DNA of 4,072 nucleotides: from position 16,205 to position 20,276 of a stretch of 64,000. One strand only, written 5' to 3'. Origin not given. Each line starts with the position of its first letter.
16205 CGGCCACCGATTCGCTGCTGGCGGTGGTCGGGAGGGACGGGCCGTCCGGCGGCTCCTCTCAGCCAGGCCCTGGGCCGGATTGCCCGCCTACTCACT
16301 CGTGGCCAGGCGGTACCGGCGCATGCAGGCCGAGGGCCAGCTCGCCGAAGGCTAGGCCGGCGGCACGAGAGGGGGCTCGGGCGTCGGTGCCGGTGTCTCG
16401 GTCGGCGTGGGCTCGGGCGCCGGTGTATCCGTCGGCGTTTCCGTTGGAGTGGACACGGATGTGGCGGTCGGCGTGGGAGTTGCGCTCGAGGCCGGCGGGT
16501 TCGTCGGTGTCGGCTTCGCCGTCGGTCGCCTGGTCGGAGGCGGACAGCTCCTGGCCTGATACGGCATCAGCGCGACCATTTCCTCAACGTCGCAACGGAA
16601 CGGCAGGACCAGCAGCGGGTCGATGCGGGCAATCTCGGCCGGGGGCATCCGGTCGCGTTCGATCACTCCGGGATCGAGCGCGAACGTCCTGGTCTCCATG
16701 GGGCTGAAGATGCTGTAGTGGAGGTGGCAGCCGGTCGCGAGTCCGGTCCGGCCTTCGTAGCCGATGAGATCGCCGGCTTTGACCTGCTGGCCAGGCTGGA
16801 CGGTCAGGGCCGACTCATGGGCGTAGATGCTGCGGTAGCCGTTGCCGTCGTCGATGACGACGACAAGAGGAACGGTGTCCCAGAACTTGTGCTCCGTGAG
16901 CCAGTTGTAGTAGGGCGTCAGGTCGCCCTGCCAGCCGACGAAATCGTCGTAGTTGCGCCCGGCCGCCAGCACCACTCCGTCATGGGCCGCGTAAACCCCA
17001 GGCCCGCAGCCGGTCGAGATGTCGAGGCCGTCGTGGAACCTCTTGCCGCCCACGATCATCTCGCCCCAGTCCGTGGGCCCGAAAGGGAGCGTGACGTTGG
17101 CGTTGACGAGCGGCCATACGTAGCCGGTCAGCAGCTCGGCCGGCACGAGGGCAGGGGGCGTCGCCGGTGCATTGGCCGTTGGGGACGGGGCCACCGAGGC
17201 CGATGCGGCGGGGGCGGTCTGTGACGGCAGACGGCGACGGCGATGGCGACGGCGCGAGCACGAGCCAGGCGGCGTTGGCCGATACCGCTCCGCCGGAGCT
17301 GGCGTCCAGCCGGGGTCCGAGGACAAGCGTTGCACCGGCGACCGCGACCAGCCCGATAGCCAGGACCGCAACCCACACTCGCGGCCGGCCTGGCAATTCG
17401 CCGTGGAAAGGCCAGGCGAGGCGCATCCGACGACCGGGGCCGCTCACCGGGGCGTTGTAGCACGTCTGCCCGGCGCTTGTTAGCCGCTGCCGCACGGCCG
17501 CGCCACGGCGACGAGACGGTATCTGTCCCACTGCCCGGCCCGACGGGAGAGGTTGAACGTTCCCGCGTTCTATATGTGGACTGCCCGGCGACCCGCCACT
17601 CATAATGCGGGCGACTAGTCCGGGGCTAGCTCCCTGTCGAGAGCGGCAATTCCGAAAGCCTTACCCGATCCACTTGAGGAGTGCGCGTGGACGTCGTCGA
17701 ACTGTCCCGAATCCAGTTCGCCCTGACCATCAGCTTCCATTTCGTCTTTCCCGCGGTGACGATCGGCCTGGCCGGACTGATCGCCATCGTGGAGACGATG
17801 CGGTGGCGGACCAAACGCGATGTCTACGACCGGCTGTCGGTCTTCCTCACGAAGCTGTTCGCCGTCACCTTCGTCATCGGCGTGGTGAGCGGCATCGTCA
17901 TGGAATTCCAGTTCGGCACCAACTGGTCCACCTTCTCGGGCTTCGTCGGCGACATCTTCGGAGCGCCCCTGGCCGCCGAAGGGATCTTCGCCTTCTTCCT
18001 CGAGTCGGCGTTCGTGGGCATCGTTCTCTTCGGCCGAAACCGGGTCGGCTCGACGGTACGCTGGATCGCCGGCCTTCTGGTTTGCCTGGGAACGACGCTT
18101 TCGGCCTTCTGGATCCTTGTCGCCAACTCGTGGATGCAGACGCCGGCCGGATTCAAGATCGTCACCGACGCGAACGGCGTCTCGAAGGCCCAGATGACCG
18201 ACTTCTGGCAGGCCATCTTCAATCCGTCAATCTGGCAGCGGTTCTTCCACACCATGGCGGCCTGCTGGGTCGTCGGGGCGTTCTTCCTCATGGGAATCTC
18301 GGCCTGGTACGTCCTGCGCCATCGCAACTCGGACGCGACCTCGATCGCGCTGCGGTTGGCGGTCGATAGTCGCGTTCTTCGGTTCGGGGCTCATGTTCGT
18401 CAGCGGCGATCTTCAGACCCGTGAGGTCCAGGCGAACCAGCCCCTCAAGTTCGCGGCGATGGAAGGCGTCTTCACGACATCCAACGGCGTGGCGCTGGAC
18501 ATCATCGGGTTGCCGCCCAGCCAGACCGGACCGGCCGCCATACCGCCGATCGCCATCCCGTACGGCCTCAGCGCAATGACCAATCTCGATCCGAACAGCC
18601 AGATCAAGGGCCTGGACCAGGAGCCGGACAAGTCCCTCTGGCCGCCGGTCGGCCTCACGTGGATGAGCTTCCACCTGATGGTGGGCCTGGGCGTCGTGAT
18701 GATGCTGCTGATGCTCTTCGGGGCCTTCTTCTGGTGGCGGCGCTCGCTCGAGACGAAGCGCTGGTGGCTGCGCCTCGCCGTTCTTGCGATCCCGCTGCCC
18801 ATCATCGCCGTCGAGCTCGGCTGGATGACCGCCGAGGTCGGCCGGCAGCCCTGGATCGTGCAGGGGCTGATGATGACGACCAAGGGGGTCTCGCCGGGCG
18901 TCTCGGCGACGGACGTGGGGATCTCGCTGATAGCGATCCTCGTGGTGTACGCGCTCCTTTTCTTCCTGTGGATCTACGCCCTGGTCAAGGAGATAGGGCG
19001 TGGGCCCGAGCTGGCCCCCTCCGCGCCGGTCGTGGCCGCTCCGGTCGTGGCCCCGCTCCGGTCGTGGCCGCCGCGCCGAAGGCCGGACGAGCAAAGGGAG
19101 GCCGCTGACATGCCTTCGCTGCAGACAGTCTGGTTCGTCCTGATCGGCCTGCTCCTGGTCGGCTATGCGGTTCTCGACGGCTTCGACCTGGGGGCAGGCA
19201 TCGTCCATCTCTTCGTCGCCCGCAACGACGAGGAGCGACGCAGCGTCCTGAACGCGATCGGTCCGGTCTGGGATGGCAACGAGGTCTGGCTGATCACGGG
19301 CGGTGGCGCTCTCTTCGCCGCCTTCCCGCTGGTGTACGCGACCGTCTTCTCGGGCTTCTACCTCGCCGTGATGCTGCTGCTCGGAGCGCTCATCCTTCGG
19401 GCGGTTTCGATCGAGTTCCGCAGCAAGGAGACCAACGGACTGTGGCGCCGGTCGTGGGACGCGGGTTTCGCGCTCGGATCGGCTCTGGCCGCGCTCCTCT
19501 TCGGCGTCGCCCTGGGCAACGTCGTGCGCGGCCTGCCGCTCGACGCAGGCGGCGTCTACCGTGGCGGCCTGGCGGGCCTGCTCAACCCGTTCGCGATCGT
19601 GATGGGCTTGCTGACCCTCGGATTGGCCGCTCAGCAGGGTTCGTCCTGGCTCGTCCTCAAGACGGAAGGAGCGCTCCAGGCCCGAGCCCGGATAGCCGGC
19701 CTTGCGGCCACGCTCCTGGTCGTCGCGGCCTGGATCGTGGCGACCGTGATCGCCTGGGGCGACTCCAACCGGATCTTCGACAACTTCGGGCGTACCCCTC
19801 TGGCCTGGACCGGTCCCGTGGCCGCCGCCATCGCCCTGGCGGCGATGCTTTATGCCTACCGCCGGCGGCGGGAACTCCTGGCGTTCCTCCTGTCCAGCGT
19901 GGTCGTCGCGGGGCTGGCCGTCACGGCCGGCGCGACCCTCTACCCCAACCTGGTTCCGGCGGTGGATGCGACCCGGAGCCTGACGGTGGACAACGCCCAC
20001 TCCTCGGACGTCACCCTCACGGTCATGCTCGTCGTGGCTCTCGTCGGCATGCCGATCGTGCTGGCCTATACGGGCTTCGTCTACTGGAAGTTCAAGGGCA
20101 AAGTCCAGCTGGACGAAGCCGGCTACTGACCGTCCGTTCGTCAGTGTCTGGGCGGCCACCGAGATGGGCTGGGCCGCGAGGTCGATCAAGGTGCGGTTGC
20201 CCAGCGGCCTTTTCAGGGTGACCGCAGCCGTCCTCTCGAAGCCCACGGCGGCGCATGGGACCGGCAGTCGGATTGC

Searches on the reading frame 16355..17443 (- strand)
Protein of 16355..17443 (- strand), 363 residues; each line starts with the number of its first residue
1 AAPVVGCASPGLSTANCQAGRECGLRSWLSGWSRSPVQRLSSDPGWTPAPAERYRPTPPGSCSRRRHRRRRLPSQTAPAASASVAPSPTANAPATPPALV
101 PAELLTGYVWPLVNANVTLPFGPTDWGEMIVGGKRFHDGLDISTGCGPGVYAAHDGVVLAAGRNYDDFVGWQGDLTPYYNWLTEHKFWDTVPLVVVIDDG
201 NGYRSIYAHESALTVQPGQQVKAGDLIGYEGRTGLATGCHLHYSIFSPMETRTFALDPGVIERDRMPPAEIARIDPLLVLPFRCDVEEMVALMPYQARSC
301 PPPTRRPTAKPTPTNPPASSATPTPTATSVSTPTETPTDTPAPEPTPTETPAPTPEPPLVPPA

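Call 59: search_protein_families(library=pfam, proteins=[window:16355-17443:-], max_evalue=0.001)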
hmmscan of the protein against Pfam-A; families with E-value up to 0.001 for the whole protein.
window:16355-17443:- (363 aa): 1 family
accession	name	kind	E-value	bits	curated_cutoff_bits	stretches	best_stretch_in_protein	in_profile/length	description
PF01551.29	Peptidase_M23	-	4e-21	75.4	28.7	1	135-246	1-88/96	Peptidase family M23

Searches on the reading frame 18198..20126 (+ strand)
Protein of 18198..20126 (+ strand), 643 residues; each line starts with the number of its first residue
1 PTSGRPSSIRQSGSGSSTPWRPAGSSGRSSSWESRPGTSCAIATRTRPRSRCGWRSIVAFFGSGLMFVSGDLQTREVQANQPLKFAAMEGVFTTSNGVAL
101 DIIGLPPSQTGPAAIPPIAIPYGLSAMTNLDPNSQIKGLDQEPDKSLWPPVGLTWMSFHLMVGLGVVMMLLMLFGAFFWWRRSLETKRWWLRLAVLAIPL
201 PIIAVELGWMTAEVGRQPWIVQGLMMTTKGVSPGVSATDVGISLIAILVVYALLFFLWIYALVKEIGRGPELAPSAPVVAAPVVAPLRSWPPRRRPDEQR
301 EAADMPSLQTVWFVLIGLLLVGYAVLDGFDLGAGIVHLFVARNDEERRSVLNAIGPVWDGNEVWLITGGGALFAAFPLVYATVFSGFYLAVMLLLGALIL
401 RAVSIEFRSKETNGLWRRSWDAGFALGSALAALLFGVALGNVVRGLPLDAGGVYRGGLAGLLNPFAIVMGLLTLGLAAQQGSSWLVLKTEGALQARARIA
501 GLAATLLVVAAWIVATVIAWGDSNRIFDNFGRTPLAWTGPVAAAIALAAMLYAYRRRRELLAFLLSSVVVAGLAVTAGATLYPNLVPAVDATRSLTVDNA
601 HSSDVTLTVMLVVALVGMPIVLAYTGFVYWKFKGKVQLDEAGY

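Call 59: search_protein_families(library=pfam, proteins=[window:18198-20126:+], max_evalue=0.001)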
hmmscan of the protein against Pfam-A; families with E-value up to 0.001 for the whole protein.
window:18198-20126:+ (643 aa): 2 families
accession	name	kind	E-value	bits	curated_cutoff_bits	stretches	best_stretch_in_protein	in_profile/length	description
PF02322.20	Cyt_bd_oxida_II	-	1.5e-102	343.4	35.6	1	308-632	1-302/302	Cytochrome bd terminal oxidase subunit II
PF01654.22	Cyt_bd_oxida_I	-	6e-58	196.8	26.2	1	56-270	216-418/418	Cytochrome bd terminal oxidase subunit I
